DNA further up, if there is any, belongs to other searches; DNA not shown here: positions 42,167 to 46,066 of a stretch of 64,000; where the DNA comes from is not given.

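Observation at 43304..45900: Tyr-rich beta-hairpin insertions with a recurring Y-x-x-V-[GA]-[ED]-G-x-G-x-Y signature inflate the central modules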

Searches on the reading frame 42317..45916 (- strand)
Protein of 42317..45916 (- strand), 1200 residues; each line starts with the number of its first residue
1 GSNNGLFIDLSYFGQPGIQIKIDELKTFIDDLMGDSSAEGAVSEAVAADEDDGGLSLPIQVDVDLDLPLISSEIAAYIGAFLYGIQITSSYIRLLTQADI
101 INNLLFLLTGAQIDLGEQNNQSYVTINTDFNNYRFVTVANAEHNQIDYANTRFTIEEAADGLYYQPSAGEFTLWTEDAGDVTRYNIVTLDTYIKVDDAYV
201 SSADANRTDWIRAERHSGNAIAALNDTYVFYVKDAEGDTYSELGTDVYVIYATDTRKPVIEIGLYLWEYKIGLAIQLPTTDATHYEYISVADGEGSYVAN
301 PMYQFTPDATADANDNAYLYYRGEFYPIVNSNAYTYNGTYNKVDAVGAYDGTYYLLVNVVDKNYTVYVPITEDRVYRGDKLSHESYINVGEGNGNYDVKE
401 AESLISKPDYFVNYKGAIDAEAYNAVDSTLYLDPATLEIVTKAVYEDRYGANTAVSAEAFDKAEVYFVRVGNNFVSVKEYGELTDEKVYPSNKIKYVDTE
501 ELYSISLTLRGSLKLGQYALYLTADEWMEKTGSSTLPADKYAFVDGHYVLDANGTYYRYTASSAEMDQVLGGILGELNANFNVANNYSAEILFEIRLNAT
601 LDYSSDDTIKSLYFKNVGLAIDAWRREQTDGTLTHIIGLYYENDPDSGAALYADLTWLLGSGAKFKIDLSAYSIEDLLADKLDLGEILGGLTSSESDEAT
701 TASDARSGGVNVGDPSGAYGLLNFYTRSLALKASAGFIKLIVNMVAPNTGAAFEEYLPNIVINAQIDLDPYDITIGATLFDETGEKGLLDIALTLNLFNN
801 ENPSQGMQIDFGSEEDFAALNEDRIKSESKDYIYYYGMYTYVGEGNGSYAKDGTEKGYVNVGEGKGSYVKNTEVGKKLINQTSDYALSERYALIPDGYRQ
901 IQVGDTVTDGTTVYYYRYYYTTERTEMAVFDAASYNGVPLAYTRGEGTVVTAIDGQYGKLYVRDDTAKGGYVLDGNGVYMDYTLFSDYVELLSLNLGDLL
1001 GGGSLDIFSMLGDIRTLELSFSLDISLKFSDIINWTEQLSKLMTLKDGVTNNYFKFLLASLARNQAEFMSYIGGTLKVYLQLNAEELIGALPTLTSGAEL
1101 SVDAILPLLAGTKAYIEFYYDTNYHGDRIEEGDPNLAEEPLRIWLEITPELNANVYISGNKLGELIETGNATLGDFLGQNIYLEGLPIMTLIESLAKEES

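Call 30: find_related_loci(query=A2, collection=genome_contigs, flank=2000)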
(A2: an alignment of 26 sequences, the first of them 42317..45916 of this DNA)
Query A2 (1200 aa) in genome_contigs; peptide patterns used: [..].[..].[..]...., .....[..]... (x = any residue, [..] = any of these).
520 stretches matched a pattern; 47 encode a relative of the query (tblastn E <= 1e-3); 47 distinct loci.
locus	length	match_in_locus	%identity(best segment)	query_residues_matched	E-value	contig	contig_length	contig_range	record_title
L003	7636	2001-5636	56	3-1185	0e+0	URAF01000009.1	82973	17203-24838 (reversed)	uncultured Clostridiales bacterium isolate UMGS814 genome assembly, contig: NODE_86_length_82973_cov_4.729962, whole gen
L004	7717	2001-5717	39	5-1192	0e+0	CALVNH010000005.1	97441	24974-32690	MAG: uncultured Clostridia bacterium isolate BRZ_P__bin69 genome assembly, contig: BRZ_P__NODE_289_length_97441_cov_37.4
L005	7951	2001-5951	36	2-1183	0e+0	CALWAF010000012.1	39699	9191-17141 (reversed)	MAG: uncultured Clostridia bacterium isolate BRZ_BI__bin75 genome assembly, contig: BRZ_BI__NODE_1213_length_39699_cov_7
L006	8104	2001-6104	35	5-1200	0e+0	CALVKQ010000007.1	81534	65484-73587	MAG: uncultured Clostridia bacterium isolate BRZ_ET__bin92 genome assembly, contig: BRZ_ET__NODE_365_length_81534_cov_26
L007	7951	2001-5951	33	5-1192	5e-171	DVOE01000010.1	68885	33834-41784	MAG TPA_asm: Candidatus Limadaptatus stercoripullorum isolate 10406 CHK104__C60160_L68885_ERR2241852, whole genome shotg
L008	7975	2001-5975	36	5-1186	1e-168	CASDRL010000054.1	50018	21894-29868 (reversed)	uncultured Clostridia bacterium isolate SI.A15.metabat-bins.145 genome assembly, contig: SI.A15.metabat-bins.145.fa_k141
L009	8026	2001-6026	36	5-1184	0e+0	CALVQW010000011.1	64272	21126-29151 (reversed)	MAG: uncultured Clostridia bacterium isolate BRZ_MP__bin75 genome assembly, contig: BRZ_MP__NODE_494_length_64272_cov_31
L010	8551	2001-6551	37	5-1186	8e-153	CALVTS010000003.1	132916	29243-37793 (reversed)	MAG: uncultured Clostridia bacterium isolate BRZ_V__bin16 genome assembly, contig: BRZ_V__NODE_125_length_132916_cov_50.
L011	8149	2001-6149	35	5-1200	3e-177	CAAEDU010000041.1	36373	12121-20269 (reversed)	MAG TPA_asm: Clostridia bacterium, isolate HGM11451, WGS project CAAEDU010000000 data, contig: ERS396505_7_k85_87174, wh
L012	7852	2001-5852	29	5-1179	3e-95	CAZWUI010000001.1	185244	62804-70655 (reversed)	MAG TPA_asm: uncultured Bacteroidaceae bacterium isolate SRP350583_co2_434 genome assembly, contig: NODE_20_length_18524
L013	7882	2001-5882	27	3-1196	2e-76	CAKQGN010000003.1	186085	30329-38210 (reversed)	MAG: uncultured Clostridia bacterium isolate REFINED_METABAT215_TOP10_CONTIGS_1500_ASSEMBLY_K77_MERGED__Hadza_MoBio_hadz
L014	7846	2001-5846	29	5-1179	2e-100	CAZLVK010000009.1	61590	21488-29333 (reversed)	MAG TPA_asm: uncultured Bacteroidaceae bacterium isolate SRP225648_co1_477 genome assembly, contig: NODE_763_length_6159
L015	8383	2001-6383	30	5-1170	9e-75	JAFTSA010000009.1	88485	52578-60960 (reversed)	MAG: Clostridia bacterium isolate RGIG4097 Roe_deer_Cecum.Co__c2298799, whole genome shotgun sequence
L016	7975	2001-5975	30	5-1170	3e-73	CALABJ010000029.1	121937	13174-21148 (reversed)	MAG TPA_asm: uncultured Clostridia bacterium isolate SRR6425820_bin.124_CONCOCT_v1.1_MAG genome assembly, contig: ERZ176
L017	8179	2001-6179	26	2-1196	2e-61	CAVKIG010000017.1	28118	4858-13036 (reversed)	bacterium isolate H07686-L1_cleanbin_000016 genome assembly, contig: Spades_H07686-L1_contig_716, whole genome shotgun s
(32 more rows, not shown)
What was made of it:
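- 33536..55306 (-): Giant ORF of 7,256 aa. It starts with a lipoprotein-type signal (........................). About 14 Leu/Ile/Gly/Asp-rich modules (aa ~30-5480) are separated by acidic linkers. The C-terminal ~1,450 aa are beta-rich and Thr/Tyr-rich. 47 species loci (call 30).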

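Call 38: predict_structure(alignment_id=A2)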
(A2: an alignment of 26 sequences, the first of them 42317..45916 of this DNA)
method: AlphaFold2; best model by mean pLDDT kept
length: 1200 residues; sequences in the alignment: 26
mean_pLDDT: 47.5   pTM: 0.33
mean pLDDT of the five models: 47.5, 44.8, 44.7, 41.7, 41.3
residues with pLDDT >= 90: 10; 70-90: 167; 50-70: 311; < 50: 712
segments of 3 or more residues with pLDDT < 50: 1-132, 175-178, 254-257, 278-300, 381-450, 452-481, 484-501, 545-547, 562-586, 604-614, 643-648, 675-731, 733-883, 919-924, 932-957, 975-977, 980-1080, 1120-1138, 1166-1169, 1195-1200
pLDDT, mean of each block of 10 residues (from residue 1): 30 29 38 31 23 22 21 26 27 34 33 34 46 65 61 73 65 55 71 82 63 69 72 75 77 50 52 52 32 42 66 82 79 86 85 83 77 79 43 34 25 28 36 36 44 44 38 39 41 28 58 56 78 79 62 78 45 40 48 63 42 53 64 62 49 57 56 48 41 31 30 27 38 48 35 32 32 35 32 32 23 24 25 21 29 34 30 37 49 64 57 58 52 39 33 43 65 51 29 27 30 38 35 34 34 34 32 43 56 50 60 60 31 39 70 68 50 58 67 44
secondary structure, 60 per line:
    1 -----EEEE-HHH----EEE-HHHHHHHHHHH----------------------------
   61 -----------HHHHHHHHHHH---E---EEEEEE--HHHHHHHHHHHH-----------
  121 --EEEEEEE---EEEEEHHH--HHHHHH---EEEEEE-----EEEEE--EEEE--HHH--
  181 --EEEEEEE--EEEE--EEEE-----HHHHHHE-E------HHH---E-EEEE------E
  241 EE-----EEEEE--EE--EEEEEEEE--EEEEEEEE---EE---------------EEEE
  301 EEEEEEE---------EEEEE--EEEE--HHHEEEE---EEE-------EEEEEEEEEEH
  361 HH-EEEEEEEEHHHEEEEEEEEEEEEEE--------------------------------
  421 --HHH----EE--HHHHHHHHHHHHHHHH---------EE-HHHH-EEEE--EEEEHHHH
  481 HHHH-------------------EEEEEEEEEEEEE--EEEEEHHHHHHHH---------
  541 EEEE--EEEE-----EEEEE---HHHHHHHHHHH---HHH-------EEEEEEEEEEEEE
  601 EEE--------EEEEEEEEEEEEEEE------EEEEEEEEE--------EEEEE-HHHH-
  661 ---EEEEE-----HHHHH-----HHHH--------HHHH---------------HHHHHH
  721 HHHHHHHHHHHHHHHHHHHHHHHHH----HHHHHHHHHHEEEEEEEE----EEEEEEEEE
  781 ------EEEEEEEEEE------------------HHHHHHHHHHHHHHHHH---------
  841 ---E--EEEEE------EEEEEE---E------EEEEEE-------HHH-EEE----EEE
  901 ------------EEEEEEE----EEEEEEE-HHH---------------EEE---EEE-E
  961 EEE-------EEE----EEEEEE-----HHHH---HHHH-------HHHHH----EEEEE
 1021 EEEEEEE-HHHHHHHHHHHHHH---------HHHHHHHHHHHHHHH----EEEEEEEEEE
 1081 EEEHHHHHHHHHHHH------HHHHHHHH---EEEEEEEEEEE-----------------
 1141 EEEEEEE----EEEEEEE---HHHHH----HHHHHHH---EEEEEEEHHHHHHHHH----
elements in order (helices of 4 or more, strands of 3 or more residues): E6-9 E18-20 H22-32 H72-82 E90-95 H98-109 E123-129 E133-137 H143-148 E152-157 E163-167 E170-173 E183-189 E192-195 E198-201 H207-212 E230-233 E240-242 E248-252 E259-266 E269-276 E297-307 E317-321 E324-327 E333-336 E340-342 E350-359 E364-371 E375-388 H434-449 H462-465 E467-470 E473-476 H477-484 E504-516 E519-523 H524-531 E541-544 E547-550 E556-560 H564-574 E588-603 E612-626 E633-641 E650-654 H656-659 E664-668 H674-678 H684-687 H696-699 H715-745 H750-759 E760-767 E772-780 E787-796 H815-831 E847-851 E858-863 E874-879 E891-893 E898-900 E913-919 E924-930 E950-952 E956-958 E960-963 E971-973 E978-983 H989-992 H996-999 H1007-1011 E1016-1027 H1029-1042 H1052-1066 E1071-1083 H1084-1095 H1102-1109 E1113-1123 E1141-1147 E1152-1158 H1162-1166 H1171-1177 E1181-1187 H1188-1196
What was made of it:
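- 42962..43444 (-): Tyr-rich segment of module 11 (aa 3955-4115). It holds signature copies 3 and 4, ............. and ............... It was only modelled at low confidence in AF2 model 1 (call 38).
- Module 11 and its two signature copies were only modelled at low confidence (call 38).
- Tried and rejected: A 1,200-aa AF2 job covering both modules gave pLDDT 47.5 and was not used for fold search (call 38).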
